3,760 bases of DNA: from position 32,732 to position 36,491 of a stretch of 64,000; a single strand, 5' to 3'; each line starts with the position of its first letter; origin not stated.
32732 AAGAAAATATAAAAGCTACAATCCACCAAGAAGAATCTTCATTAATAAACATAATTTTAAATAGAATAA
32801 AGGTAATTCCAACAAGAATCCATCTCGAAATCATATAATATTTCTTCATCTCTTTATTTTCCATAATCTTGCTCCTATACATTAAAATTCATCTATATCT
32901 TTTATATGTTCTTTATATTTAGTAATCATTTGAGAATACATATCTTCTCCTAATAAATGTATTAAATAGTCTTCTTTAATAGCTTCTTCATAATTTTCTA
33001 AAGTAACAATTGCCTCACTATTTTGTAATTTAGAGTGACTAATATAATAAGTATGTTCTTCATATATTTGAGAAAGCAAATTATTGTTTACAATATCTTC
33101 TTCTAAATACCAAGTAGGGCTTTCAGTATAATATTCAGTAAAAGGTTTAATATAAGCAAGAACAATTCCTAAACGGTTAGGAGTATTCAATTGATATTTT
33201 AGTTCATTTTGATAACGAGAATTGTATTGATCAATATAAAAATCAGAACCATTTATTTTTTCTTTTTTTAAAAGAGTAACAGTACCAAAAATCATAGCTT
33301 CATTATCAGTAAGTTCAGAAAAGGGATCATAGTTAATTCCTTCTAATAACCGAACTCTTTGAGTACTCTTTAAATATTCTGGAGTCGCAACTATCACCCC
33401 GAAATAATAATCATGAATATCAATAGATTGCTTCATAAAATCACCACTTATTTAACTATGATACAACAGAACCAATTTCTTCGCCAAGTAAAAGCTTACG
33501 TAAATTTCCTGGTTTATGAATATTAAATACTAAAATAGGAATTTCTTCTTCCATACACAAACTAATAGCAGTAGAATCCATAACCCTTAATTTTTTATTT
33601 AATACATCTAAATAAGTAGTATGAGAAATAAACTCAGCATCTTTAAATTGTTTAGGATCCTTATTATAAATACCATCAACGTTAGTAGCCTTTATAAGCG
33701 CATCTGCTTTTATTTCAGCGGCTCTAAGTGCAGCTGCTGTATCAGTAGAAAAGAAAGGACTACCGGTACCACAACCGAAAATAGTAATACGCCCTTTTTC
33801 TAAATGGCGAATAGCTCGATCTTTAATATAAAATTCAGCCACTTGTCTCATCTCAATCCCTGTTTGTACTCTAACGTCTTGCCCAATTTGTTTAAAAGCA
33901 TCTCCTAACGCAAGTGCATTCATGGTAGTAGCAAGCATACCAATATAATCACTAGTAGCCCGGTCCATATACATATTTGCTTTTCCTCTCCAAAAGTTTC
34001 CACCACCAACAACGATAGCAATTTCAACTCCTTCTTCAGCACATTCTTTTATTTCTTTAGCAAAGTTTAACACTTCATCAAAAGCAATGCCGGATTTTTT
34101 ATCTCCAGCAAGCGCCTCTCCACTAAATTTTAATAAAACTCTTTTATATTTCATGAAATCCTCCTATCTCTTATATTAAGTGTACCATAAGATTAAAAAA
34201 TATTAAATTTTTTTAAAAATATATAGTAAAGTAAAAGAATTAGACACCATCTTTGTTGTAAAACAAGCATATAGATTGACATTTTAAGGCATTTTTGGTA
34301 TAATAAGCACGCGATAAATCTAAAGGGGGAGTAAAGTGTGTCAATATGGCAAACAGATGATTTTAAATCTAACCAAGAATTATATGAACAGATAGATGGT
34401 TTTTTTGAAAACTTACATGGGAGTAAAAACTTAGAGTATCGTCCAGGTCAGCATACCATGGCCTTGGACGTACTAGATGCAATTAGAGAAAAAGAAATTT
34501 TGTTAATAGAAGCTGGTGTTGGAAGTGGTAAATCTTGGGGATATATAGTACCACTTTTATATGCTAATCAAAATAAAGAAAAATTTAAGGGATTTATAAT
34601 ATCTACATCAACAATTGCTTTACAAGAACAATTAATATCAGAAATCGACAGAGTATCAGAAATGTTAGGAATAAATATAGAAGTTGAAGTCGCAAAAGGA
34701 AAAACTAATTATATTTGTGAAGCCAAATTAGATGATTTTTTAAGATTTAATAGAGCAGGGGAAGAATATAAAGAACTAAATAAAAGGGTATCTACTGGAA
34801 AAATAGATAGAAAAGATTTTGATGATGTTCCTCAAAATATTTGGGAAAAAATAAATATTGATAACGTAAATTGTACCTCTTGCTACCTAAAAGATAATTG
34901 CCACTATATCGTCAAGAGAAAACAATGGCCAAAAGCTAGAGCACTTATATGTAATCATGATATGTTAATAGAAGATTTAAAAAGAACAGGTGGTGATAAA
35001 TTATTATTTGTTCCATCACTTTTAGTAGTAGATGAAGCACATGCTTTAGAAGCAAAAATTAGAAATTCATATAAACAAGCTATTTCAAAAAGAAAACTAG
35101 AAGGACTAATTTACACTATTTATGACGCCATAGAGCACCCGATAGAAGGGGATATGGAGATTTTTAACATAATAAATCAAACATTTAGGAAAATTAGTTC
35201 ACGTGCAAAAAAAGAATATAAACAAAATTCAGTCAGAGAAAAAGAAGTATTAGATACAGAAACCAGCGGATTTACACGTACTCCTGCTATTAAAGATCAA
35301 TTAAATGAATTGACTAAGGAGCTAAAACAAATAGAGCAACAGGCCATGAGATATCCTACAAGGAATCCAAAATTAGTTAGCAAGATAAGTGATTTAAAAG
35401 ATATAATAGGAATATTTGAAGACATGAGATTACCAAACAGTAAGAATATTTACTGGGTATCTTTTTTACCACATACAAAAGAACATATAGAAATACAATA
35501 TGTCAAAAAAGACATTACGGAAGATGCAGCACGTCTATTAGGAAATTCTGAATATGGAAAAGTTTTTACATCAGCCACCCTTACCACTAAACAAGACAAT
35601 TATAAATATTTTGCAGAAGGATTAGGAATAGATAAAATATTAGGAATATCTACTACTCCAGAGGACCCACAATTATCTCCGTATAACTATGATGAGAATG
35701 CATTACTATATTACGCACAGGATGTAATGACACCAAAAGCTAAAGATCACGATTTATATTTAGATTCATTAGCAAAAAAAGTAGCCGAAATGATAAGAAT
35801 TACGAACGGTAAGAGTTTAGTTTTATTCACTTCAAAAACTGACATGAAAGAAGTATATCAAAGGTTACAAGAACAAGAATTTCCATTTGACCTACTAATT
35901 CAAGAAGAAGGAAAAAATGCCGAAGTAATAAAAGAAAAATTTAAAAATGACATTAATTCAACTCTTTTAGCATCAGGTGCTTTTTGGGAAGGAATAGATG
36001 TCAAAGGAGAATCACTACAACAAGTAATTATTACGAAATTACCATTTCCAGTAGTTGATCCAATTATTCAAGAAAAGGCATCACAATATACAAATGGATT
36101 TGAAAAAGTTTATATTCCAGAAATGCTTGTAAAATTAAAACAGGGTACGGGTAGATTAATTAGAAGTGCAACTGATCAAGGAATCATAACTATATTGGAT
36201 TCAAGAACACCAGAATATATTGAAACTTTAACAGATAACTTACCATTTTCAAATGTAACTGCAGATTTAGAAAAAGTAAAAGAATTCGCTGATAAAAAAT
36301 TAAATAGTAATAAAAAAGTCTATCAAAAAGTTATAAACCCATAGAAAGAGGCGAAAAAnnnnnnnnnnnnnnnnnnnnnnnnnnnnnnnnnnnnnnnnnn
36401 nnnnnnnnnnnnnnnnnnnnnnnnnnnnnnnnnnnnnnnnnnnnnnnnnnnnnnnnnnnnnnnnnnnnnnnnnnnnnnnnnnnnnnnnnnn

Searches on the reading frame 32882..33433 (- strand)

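Call 3: search_protein_families(library=pfam, proteins=[window:32882-33433:-], max_evalue=1)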
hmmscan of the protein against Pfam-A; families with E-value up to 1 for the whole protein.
window:32882-33433:- (183 aa): 1 family
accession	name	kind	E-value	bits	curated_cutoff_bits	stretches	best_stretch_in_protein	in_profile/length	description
PF12959.12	DUF3848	-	0.014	15.8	30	1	116-168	2-52/95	Protein of unknown function (DUF3848)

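Call 4: search_protein_families(library=ncbifam, proteins=[window:32882-33433:-], max_evalue=1)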
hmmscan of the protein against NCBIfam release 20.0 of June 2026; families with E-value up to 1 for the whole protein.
window:32882-33433:- (183 aa): 0 families

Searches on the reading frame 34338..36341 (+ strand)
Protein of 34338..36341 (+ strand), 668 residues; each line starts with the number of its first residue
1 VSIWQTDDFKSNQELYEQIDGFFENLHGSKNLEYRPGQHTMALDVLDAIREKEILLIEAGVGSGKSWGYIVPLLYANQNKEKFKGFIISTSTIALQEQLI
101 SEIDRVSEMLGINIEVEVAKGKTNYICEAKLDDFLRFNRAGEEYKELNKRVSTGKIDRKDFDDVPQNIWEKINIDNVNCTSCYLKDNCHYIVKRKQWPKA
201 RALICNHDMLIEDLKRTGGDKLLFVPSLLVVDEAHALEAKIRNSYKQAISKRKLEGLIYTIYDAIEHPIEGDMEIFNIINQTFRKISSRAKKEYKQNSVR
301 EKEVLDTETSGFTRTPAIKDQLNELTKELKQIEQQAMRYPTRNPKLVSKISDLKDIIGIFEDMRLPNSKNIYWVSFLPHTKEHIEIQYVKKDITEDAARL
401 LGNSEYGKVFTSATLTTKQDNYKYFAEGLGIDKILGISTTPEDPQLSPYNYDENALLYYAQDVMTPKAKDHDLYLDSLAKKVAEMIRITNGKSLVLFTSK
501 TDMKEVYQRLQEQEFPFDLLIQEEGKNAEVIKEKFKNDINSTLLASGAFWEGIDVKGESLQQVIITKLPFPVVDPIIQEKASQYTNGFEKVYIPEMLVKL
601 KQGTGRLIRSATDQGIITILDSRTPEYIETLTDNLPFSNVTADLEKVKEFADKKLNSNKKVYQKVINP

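Call 3: search_protein_families(library=pfam, proteins=[window:34338-36341:+], max_evalue=1)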
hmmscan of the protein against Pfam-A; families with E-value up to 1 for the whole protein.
window:34338-36341:+ (668 aa): 9 families
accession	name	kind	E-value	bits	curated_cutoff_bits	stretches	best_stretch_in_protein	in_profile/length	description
PF13307.12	Helicase_C_2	-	2.7e-37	128.8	25.3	1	484-634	3-166/170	Helicase C-terminal domain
PF00270.35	DEAD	-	2.8e-11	43.9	26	2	45-120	7-82/167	DEAD/DEAH box helicase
PF04851.21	ResIII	-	1.4e-05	25.5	22.5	1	32-251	2-149/164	Type III restriction enzyme, res subunit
PF06733.21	DEAD_2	-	0.00016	21.8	21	1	172-254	91-172/172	DEAD_2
PF00271.37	Helicase_C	-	0.0048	17.6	23.5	1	482-571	6-95/110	Helicase conserved C-terminal domain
PF05837.17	CENP-H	-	0.0049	17.2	29.9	1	318-355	101-138/202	Centromere protein H (CENP-H)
PF12737.12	Mating_C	-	0.16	11.6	22.5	1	279-359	3-90/409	C-terminal domain of homeodomain 1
PF04117.17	Mpv17_PMP22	-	0.19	12.2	27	1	524-550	4-30/62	Mpv17 / PMP22 family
PF13401.12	AAA_22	-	0.2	12.4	27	0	208-241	73-100/130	AAA domain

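Call 4: search_protein_families(library=ncbifam, proteins=[window:34338-36341:+], max_evalue=1)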
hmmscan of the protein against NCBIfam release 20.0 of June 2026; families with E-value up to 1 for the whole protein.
window:34338-36341:+ (668 aa): 9 families
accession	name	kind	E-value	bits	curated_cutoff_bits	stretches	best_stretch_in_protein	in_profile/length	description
NF053712.1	repair_DEAH_YoaA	equivalog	1.4e-106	357.7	680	1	30-650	15-628/630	DNA repair helicase YoaA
NF005981.0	PRK08074.1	equivalog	6.2e-82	276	789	2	301-643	565-916/931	ATP-dependent DNA helicase DinG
NF008729.0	PRK11747.1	equivalog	3.1e-79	267.2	598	2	317-636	372-695/703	ATP-dependent DNA helicase DinG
TIGR01407.1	dinG_rel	hypoth_equivalog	1.1e-78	265.5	547.7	1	6-637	218-869/889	putative DnaQ family exonuclease/DinG family helicase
TIGR03117.2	cas_csf4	equivalog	3.9e-39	134.5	400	3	467-624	610-779/800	type IV CRISPR-associated DEAD/DEAH-box helicase Csf4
NF005569.0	PRK07246.1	equivalog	4e-35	121.3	794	1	28-624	240-784/820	bifunctional DnaQ family exonuclease/ATP-dependent helicase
TIGR00604.1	rad3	subfamily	9.6e-16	57.5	246.95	2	469-623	502-675/706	DNA repair helicase (rad3)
TIGR04121.1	DEXH_lig_assoc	equivalog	0.011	13.5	850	1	42-125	18-104/804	ligase-associated DNA damage response DEXH box helicase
TIGR01250.1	pro_imino_pep_2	subfamily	0.017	14.7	167.65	1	64-118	102-155/288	proline iminopeptidase-family hydrolase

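Call 5: search_protein_families(library=padloc, proteins=[window:34338-36341:+], max_evalue=1)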
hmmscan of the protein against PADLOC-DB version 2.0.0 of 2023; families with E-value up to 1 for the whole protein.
window:34338-36341:+ (668 aa): 8 families
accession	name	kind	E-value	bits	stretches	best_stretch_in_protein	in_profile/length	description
PDLC01439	typeIV_DinG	-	6.5e-103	343.3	1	30-653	12-574/575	CAS-IV-A; associated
PDLC01729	typeIV_DinG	-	1.2e-54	184.2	1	19-627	5-620/666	Csf4_0_IVA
PDLC01321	typeIV_DinG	-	8.9e-37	125.1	2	40-255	4-215/559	CAS-IV-A; associated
PDLC01730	typeIV_DinG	-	3.2e-31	106.4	2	226-623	372-774/802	Csf4_1_IVA1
PDLC01007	typeIV_DinG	-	8e-31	105.3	3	472-624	492-657/676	CRISPR type AFERR-associated DEAD/DEAH-box helicase Csf4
PDLC01731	typeIV_DinG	-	3.1e-16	57.3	2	487-623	361-490/526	Csf4_2_IVA1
PDLC01732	typeIV_DinG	-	1.7e-13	48.3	1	492-632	459-599/648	Csf4_3_IVE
PDLC04986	PDC-S28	-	8.3e-05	19.1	1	533-642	383-488/831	-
